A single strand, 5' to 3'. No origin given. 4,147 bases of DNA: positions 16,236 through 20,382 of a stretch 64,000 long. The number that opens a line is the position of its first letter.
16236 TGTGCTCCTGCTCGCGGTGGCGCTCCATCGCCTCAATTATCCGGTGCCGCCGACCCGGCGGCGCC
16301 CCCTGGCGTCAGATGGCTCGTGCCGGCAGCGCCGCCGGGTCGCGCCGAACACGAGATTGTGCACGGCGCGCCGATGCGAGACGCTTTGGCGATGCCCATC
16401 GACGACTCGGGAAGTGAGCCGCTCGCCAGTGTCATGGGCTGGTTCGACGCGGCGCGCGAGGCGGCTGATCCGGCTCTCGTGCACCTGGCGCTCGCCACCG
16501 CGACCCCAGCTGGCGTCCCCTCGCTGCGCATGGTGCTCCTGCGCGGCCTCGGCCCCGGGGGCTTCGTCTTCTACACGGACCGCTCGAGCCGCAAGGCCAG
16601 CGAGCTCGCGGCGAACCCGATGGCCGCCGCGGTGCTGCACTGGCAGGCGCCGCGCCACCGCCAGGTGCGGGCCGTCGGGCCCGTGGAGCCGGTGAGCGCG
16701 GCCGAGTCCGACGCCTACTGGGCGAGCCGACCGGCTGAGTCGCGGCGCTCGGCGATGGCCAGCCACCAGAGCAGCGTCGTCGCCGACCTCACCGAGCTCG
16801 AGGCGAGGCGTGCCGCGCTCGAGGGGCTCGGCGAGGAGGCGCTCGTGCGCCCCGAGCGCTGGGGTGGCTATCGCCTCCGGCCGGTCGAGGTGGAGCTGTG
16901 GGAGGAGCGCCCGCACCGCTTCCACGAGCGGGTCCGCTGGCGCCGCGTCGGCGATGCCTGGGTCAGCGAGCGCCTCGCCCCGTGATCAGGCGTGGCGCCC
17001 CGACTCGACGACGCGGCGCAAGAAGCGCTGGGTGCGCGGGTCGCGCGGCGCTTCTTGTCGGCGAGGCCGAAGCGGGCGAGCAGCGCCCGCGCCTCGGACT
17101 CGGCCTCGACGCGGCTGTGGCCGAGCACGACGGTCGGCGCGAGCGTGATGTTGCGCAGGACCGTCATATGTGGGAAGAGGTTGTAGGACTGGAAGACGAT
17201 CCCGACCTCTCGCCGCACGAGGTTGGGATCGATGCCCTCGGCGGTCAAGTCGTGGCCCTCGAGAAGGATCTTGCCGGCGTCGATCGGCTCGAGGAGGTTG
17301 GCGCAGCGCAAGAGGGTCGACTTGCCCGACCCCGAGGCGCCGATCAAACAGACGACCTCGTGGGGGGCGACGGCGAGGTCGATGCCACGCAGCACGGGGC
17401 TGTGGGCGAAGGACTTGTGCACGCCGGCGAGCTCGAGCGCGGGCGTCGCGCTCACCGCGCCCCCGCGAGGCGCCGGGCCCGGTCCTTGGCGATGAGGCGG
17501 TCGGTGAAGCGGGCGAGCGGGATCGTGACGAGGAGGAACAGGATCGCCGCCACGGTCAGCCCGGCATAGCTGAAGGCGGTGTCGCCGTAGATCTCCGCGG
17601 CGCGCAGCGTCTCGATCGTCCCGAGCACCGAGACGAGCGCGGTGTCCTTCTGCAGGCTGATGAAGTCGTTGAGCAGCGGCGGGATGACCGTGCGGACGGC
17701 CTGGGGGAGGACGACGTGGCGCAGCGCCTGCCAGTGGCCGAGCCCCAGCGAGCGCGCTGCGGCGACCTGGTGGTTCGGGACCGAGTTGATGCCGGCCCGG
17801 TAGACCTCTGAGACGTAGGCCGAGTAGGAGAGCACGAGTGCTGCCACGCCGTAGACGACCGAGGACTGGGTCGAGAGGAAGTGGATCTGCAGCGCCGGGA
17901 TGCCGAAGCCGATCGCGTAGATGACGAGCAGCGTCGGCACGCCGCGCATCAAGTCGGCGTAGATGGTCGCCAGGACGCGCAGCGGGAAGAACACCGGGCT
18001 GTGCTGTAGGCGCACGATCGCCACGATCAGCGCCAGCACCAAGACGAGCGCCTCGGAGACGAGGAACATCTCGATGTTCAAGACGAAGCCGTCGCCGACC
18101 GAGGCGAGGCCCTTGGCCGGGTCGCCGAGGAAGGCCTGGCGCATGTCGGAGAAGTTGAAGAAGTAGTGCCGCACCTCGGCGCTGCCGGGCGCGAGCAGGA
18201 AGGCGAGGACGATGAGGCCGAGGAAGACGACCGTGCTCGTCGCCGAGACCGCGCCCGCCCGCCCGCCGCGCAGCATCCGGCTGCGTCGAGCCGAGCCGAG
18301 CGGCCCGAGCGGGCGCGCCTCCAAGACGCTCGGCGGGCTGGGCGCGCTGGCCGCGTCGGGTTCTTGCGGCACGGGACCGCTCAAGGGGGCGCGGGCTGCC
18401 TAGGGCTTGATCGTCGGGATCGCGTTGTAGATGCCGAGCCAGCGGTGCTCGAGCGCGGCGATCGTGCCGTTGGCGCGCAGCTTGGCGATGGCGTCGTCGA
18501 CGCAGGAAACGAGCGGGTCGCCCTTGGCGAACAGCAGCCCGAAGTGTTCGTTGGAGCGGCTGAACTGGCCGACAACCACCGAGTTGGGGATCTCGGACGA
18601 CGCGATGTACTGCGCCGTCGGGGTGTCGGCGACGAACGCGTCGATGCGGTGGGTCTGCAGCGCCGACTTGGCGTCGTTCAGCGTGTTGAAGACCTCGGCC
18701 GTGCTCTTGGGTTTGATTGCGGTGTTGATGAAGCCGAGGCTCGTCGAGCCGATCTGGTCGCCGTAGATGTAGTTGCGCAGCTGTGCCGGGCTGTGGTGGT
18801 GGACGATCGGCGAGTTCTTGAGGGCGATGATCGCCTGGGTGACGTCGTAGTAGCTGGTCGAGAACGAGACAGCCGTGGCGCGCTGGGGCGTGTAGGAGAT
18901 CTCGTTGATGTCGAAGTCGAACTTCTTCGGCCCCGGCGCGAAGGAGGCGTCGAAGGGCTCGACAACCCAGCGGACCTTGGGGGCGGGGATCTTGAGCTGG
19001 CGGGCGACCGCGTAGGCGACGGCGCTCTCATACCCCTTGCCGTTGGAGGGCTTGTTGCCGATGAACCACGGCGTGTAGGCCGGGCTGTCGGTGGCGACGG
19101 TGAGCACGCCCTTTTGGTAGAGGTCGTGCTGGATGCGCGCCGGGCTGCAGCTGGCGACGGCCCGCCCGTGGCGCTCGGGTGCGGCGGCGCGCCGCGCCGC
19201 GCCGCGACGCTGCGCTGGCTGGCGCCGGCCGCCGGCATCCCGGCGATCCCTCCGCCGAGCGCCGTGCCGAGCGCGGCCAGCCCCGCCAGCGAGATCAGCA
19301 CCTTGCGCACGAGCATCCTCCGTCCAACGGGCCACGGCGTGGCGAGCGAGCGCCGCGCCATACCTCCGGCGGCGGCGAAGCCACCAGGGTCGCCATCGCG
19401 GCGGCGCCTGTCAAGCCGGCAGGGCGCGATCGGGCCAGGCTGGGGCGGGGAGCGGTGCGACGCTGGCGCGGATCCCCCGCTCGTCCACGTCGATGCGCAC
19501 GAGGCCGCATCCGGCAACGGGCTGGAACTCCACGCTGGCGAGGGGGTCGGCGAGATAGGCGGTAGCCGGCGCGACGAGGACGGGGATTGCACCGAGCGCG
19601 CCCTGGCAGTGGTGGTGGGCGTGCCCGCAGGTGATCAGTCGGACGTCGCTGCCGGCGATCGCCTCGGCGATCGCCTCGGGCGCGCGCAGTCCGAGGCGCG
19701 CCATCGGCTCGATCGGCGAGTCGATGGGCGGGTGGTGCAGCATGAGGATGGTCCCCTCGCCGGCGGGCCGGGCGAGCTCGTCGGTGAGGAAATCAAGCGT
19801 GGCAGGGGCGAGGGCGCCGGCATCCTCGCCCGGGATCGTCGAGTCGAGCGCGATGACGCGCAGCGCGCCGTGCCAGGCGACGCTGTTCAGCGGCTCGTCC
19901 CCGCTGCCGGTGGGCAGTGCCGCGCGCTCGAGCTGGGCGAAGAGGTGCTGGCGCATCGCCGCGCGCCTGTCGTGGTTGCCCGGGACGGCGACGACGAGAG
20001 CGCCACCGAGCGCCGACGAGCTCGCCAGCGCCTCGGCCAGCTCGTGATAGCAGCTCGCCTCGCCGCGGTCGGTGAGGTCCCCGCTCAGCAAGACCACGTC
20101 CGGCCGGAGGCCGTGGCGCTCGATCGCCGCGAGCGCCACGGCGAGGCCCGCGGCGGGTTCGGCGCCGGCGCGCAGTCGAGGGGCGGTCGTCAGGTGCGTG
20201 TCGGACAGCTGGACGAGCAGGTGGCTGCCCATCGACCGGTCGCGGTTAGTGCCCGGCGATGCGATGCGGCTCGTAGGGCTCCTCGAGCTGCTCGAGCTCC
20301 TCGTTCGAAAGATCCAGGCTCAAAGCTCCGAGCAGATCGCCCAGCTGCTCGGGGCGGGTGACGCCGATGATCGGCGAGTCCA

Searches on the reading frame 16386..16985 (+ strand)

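Call 46: search_protein_families(library=pfam, proteins=[window:16386-16985:+], max_evalue=0.00001)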
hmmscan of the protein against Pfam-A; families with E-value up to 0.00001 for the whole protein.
window:16386-16985:+ (199 aa): 3 families
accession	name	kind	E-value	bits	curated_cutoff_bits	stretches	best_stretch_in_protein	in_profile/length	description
PF01243.27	PNPOx_N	-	1.5e-15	58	28.1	1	35-141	16-112/120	Pyridoxamine 5'-phosphate oxidase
PF10590.14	PNP_phzG_C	-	2e-14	53.7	27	1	159-199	1-42/42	Pyridoxine 5'-phosphate oxidase C-terminal dimerisation region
PF12766.13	Pyridox_oxase_2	-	7.1e-06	27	26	0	26-100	16-96/100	Pyridoxamine 5'-phosphate oxidase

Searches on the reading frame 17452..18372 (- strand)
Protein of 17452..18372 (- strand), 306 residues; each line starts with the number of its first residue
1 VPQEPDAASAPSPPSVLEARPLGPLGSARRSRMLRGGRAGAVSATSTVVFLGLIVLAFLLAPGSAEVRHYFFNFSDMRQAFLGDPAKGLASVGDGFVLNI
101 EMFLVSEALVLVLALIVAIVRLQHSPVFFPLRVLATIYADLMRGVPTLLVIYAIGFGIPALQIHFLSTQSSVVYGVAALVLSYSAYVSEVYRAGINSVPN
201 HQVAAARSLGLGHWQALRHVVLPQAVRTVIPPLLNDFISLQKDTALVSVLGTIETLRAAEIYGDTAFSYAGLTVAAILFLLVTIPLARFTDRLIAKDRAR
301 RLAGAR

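Call 8: search_protein_families(library=pfam, proteins=[window:17452-18372:-], max_evalue=0.001)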
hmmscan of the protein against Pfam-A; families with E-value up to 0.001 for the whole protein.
window:17452-18372:- (306 aa): 1 family
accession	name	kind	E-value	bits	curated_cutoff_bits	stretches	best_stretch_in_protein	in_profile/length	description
PF00528.27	BPD_transp_1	-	8e-23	81.5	26.4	1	115-293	6-178/184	Binding-protein-dependent transport system inner membrane component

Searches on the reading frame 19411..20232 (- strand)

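Call 8: search_protein_families(library=pfam, proteins=[window:19411-20232:-], max_evalue=0.001)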
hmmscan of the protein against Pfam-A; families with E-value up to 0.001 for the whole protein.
window:19411-20232:- (273 aa): 3 families
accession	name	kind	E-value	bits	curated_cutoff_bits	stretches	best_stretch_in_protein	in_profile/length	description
PF00149.33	Metallophos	-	5.6e-15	56.7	21.5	1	7-207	4-190/191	Calcineurin-like phosphoesterase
PF12850.12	Metallophos_2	-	1e-05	26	27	1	7-208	4-119/154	Calcineurin-like phosphoesterase superfamily domain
PF13941.12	MutL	-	0.00045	19.6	27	1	41-96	115-166/450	MutL protein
